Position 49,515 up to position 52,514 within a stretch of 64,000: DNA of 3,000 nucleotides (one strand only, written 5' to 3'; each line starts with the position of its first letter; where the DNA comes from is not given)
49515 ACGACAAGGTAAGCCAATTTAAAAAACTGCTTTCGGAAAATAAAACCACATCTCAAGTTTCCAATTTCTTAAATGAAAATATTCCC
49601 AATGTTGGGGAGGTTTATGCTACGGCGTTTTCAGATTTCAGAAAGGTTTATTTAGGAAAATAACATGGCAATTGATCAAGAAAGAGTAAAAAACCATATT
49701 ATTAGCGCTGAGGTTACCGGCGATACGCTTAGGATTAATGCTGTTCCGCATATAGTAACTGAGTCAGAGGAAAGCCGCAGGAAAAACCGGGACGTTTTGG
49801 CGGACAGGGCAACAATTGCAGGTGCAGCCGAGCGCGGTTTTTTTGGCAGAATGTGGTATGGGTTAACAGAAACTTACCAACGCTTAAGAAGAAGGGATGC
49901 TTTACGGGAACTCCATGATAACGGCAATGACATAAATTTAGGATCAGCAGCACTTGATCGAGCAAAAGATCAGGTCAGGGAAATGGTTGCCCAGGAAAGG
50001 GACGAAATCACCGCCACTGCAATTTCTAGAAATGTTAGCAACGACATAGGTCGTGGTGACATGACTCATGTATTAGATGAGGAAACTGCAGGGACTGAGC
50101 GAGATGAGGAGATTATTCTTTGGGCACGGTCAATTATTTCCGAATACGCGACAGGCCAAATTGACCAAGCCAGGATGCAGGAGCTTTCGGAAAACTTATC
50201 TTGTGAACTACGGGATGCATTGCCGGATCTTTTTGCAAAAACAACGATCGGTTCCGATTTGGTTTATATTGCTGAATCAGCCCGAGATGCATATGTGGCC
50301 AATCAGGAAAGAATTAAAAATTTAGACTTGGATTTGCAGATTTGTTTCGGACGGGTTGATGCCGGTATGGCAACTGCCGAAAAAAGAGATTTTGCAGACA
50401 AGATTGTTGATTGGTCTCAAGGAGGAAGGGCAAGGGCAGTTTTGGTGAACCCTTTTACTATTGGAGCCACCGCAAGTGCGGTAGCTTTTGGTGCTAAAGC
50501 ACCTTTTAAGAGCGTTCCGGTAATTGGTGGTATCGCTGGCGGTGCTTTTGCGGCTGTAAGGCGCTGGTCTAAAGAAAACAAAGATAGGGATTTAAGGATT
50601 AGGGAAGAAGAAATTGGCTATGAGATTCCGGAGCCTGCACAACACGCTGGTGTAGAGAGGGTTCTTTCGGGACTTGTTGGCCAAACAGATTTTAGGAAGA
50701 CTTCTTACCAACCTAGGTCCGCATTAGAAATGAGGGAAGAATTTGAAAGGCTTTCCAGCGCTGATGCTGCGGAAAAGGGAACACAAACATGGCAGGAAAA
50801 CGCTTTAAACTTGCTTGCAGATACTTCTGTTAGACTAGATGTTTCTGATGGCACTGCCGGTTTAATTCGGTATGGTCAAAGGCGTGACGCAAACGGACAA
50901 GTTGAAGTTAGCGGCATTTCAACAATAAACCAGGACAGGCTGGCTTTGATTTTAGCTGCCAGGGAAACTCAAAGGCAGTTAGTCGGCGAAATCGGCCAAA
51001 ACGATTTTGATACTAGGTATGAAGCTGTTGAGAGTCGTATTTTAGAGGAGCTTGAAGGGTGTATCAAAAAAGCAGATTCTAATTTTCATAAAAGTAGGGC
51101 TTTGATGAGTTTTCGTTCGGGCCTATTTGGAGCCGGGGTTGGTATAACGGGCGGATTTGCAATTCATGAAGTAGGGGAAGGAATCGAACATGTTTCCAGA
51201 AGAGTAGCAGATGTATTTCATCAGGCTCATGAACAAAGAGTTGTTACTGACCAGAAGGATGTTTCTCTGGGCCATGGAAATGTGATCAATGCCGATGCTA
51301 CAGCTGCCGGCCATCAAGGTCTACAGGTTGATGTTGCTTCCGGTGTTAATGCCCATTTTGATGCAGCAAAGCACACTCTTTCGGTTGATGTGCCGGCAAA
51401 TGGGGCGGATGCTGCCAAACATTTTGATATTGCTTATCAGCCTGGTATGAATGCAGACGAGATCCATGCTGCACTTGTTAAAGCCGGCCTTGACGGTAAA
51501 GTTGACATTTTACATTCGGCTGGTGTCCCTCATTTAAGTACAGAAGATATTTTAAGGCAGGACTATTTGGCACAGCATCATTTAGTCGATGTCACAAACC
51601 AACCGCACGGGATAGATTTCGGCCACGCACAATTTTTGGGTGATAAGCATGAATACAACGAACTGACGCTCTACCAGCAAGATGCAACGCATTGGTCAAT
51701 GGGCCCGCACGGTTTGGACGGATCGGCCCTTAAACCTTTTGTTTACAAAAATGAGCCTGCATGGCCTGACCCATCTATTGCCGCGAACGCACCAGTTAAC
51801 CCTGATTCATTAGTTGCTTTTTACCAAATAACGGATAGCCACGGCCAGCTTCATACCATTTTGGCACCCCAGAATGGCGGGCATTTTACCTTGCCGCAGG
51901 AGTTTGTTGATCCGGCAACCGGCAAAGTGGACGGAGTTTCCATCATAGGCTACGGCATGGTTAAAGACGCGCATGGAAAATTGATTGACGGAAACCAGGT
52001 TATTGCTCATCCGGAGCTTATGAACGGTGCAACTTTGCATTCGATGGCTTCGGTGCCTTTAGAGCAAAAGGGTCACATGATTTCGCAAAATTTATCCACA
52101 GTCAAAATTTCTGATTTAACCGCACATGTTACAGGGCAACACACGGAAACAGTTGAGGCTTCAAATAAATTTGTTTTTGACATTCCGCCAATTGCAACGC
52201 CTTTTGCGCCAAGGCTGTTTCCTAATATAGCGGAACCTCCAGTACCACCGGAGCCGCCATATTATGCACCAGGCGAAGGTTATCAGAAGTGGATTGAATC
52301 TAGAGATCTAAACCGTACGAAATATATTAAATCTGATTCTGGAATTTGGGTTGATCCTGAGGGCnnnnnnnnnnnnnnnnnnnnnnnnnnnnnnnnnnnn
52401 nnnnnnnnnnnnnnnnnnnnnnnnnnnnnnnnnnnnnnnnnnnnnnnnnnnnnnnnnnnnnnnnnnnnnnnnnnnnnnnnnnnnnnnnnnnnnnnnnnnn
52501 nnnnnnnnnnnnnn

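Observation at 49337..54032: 1455-aa membrane-associated protein with a C-terminal GT-A glycosyltransferase domain, coupled to a small upstream ORF: candidate novel glycosylating effector or surface-glycan system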

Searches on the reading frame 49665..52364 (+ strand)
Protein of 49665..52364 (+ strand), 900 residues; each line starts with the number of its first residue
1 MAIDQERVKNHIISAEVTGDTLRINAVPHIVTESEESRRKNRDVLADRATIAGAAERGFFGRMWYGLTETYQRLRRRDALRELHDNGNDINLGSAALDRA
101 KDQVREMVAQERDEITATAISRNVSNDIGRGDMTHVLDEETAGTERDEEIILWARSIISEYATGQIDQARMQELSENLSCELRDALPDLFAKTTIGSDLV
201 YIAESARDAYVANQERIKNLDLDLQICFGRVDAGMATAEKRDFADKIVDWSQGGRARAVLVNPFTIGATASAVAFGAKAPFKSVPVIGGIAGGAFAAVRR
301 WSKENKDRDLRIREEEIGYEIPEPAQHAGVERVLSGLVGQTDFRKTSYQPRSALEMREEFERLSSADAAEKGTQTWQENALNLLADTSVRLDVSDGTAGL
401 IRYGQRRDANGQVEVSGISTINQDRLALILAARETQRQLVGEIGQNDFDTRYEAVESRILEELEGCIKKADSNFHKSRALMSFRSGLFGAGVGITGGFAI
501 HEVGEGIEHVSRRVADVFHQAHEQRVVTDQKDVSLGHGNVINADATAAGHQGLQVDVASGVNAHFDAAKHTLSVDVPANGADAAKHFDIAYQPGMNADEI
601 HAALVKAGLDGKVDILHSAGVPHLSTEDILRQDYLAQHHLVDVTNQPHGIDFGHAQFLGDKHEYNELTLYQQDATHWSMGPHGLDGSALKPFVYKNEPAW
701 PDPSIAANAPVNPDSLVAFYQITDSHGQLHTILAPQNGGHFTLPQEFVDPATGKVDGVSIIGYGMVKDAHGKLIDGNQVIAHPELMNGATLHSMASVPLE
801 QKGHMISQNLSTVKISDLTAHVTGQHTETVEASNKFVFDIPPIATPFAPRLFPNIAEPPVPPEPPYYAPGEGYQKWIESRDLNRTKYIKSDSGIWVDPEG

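Call 51: search_protein_representatives(alignment_id=A5)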
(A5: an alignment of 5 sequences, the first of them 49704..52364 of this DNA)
Query: 5 sequences, 894 profile positions. Proteins with E-value up to 0.001 (for the whole library): 439; up to 1e-10: 229; up to 1e-30: 33. The best 150 are listed.
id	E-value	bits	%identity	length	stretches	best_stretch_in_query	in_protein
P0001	0.0e+00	1556.2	-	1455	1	2-893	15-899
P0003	0.0e+00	1471.3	-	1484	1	1-893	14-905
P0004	0.0e+00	1442.5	-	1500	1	2-888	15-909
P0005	6.3e-287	970.8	-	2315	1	1-888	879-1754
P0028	1.8e-269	913.0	-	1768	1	2-888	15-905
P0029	2.3e-209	714.2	-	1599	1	7-888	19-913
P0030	4.5e-145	501.4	-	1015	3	11-645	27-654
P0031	4.0e-140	485.1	-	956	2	3-645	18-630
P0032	2.1e-135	469.5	-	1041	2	5-643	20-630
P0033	5.8e-108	378.6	-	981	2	4-643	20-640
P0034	6.7e-90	318.9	-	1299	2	10-647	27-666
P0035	2.2e-84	300.6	-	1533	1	4-888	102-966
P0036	1.2e-79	284.9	-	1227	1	389-886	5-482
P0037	1.0e-61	225.6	-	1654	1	44-857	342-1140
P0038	1.4e-60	221.9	-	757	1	232-888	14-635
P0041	1.6e-49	185.3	-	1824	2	39-496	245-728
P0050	3.6e-37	144.4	-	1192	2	43-521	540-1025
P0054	1.4e-33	132.6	-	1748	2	44-498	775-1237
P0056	2.4e-32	128.5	-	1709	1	17-888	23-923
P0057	1.3e-29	119.3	-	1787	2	44-498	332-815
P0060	3.1e-28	114.8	-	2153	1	32-494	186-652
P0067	3.7e-25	104.6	-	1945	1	49-493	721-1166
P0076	2.3e-22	95.4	-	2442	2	28-569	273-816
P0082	9.3e-22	93.4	-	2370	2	49-498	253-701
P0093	6.8e-20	87.2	-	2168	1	50-495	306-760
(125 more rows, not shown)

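Call 54: search_protein_families(library=pfam, alignment_id=A7, max_evalue=0.001)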
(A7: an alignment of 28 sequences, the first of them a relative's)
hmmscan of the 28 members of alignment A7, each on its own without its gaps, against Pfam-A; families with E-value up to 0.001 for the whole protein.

A. member 1, P0028 (1768 aa): 0 families

B. families by the number of members that match (of 28 scanned): 11 families
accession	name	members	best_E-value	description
PF00069.31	Pkinase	4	2.7e-28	Protein kinase domain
PF07714.23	PK_Tyr_Ser-Thr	4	5.7e-17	Protein tyrosine and serine/threonine kinase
PF00535.33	Glycos_transf_2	2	5.8e-08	Glycosyl transferase family 2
PF14531.12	Kinase-like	2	1.7e-07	Kinase-like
PF06293.20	Kdo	2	2.5e-05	Lipopolysaccharide kinase (Kdo/WaaP) family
PF05050.19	Methyltransf_21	1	4.9e-11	Methyltransferase FkbM domain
PF01075.23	Glyco_transf_9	1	5.5e-09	Glycosyltransferase family 9 (heptosyltransferase)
PF13641.12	Glyco_tranf_2_3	1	7.9e-08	Glycosyltransferase like family 2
PF13672.11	PP2C_2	1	1.1e-07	Protein phosphatase 2C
PF00481.26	PP2C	1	7.8e-06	Protein phosphatase 2C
PF10281.14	Ish1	1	0.00048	Putative nuclear envelope organisation protein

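Call 72: predict_structure(alignment_id=A8)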
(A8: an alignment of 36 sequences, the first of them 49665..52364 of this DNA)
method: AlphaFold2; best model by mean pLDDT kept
length: 900 residues; sequences in the alignment: 36
mean_pLDDT: 78.7   pTM: 0.61
mean pLDDT of the five models: 78.7, 78.1, 77.9, 73.7, 73.6
residues with pLDDT >= 90: 352; 70-90: 321; 50-70: 93; < 50: 134
segments of 3 or more residues with pLDDT < 50: 506-530, 619-622, 653-656, 658-665, 690-709, 804-809, 825-846, 864-900
pLDDT, mean of each block of 10 residues (from residue 1): 71 89 93 92 95 91 84 91 89 90 95 95 79 82 86 95 96 94 87 88 94 89 92 87 80 70 74 77 82 89 93 95 89 88 93 96 94 96 97 87 94 93 96 95 96 97 94 95 90 74 51 41 41 60 54 69 76 76 74 83 86 69 68 89 67 49 55 83 52 42 46 83 85 88 84 80 87 87 86 80 48 78 50 40 51 88 48 45 37 35
secondary structure, 60 per line:
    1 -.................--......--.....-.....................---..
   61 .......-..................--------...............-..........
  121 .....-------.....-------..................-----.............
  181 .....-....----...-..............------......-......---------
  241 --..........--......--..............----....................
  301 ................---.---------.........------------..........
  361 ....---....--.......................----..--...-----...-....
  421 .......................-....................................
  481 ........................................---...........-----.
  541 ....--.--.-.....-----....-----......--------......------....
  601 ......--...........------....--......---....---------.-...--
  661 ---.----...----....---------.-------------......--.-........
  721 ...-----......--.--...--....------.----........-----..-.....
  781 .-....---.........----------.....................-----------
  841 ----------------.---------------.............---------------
elements in order (helices of 4 or more, strands of 3 or more residues): H2-12 E13-18 E21-26 E29-33 H35-55 H59-67 H69-86 H95-109 H111-125 E133-137 H145-162 H168-185 H187-190 E195-197 H199-212 E219-224 E226-231 H243-252 H255-260 H263-276 H281-316 H330-338 H353-364 H368-371 H374-396 E405-407 E413-415 H417-443 H445-520 E524-534 E540-544 E552-556 E562-565 E571-576 E585-590 H597-606 E609-619 H626-629 H632-637 E641-644 E669-671 E676-679 H703-708 E716-723 E729-734 E740-742 E760-767 H776-781 H783-786 E790-798 E809-829 H873-885

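Call 76: fold_search(model_id=the predicted structure, library=pdb)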
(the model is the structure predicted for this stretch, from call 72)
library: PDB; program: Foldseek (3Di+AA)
matches with E <= 10: 237; with E <= 0.001: 0
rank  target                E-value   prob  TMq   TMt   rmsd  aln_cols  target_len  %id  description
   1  4d0n_B                7.0e-02  0.13  0.06  0.12  29.1       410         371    9  AKAP13 (AKAP-Lbc) RhoGEF domain in complex with RhoA (released 2014-05-21)
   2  2elb                  7.3e-02  0.38  0.10  0.20  23.0       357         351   10  Crystal Structure of the BAR-PH domain of human APPL1 (released 2007-05-29)
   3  2z0o                  2.5e-01  0.20  0.10  0.20  26.0       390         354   10  Crystal structure of APPL1-BAR-PH domain (released 2008-05-13)
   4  8tdj_A                4.6e-01  0.08  0.08  0.13  26.5       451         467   10  Cryo-EM structure of the wild-type AtMSL10 in GDN (released 2023-10-18)
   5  8tv0_A                6.7e-01  0.02  0.06  0.03  60.5       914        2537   10  XptA2 wild type (released 2023-09-27)
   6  5oxq                  7.7e-01  0.03  0.07  0.11  25.0       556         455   10  PepTSt in complex with HEPES (300 mM) (released 2018-02-21)
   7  6eia                  8.1e-01  0.04  0.08  0.13  25.1       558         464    9  PepTSt in complex with HEPES (100 mM) (released 2018-02-21)
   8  4xnj                  8.5e-01  0.05  0.08  0.14  25.2       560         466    9  X-ray structure of PepTst2 (released 2015-06-03)
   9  5oxn                  8.5e-01  0.04  0.08  0.13  25.3       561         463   10  PepTSt in complex with dipeptide Phe-Ala (released 2018-02-21)
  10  6fmr                  8.5e-01  0.04  0.08  0.13  25.8       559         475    8  IMISX-EP of Se-PepTSt (released 2018-08-29)
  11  5d6k                  8.5e-01  0.03  0.07  0.12  25.6       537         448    9  PepT - CIM (released 2016-08-17)
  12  2yfb_A                9.8e-01  0.08  0.07  0.18  24.9       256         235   10  X-ray structure of McpS ligand binding domain in complex with succinate (released 2012-04-18)
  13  9bgo_A                1.1e+00  0.06  0.10  0.17  27.3       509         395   11  Pseudomonas phage DEV gp72 ejection protein (pre-ejection conformation) (released 2024-09-04)
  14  4d2b                  1.1e+00  0.03  0.07  0.12  24.3       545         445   10  Structure of a ligand free POT family peptide transporter (released 2014-06-25)
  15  8w20_A                1.2e+00  0.02  0.06  0.06  65.2       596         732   13  Umb1 umbrella toxin particle (released 2024-04-17)
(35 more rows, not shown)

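Call 87: search_protein_families(library=pfam, proteins=[P0056, P0076, P0082, P0093, P0050], max_evalue=0.001)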
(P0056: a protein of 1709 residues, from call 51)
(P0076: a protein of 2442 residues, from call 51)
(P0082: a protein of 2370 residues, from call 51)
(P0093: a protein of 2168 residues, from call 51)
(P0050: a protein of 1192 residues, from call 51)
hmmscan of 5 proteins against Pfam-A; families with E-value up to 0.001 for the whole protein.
P0056 (1709 aa): 2 families
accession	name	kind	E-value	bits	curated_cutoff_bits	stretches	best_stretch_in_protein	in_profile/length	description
PF00069.31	Pkinase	-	1.5e-23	83.9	31.7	1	1439-1695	12-255/263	Protein kinase domain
PF07714.23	PK_Tyr_Ser-Thr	-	2.5e-13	50.4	23.1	1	1439-1693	12-250/258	Protein tyrosine and serine/threonine kinase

P0076 (2442 aa): 5 families
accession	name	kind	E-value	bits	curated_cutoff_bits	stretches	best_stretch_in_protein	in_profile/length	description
PF00069.31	Pkinase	-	1.7e-26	93.6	31.7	1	1625-1879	10-258/263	Protein kinase domain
PF07714.23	PK_Tyr_Ser-Thr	-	5.7e-17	62.3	23.1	1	1702-1873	84-250/258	Protein tyrosine and serine/threonine kinase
PF13672.11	PP2C_2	-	1.1e-07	32.1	24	1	2176-2389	11-178/209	Protein phosphatase 2C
PF14531.12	Kinase-like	-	1.7e-07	31.2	25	1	1682-1871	109-289/289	Kinase-like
PF00481.26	PP2C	-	7.8e-06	26.2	20.3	1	2184-2303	31-142/255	Protein phosphatase 2C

P0082 (2370 aa): 0 families

P0093 (2168 aa): 1 family
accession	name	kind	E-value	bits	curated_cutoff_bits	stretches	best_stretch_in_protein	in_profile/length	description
PF00535.33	Glycos_transf_2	-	0.0005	20.5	23.3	0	1281-1354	2-63/168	Glycosyl transferase family 2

P0050 (1192 aa): 0 families

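Call 102: search_protein_families(library=pfam, proteins=[P0060, P0041, P0057, P0067, P0054], max_evalue=0.001)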
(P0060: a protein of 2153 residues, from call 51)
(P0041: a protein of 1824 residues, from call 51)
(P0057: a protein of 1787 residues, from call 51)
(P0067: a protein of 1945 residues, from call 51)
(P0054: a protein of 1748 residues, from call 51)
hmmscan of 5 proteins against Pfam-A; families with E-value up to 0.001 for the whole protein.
P0060 (2153 aa): 0 families

P0041 (1824 aa): 1 family
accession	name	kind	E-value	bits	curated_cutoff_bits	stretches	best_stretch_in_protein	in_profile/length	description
PF01075.23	Glyco_transf_9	-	5.5e-09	36.1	22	1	1402-1521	92-206/247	Glycosyltransferase family 9 (heptosyltransferase)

P0057 (1787 aa): 0 families

P0067 (1945 aa): 0 families

P0054 (1748 aa): 0 families
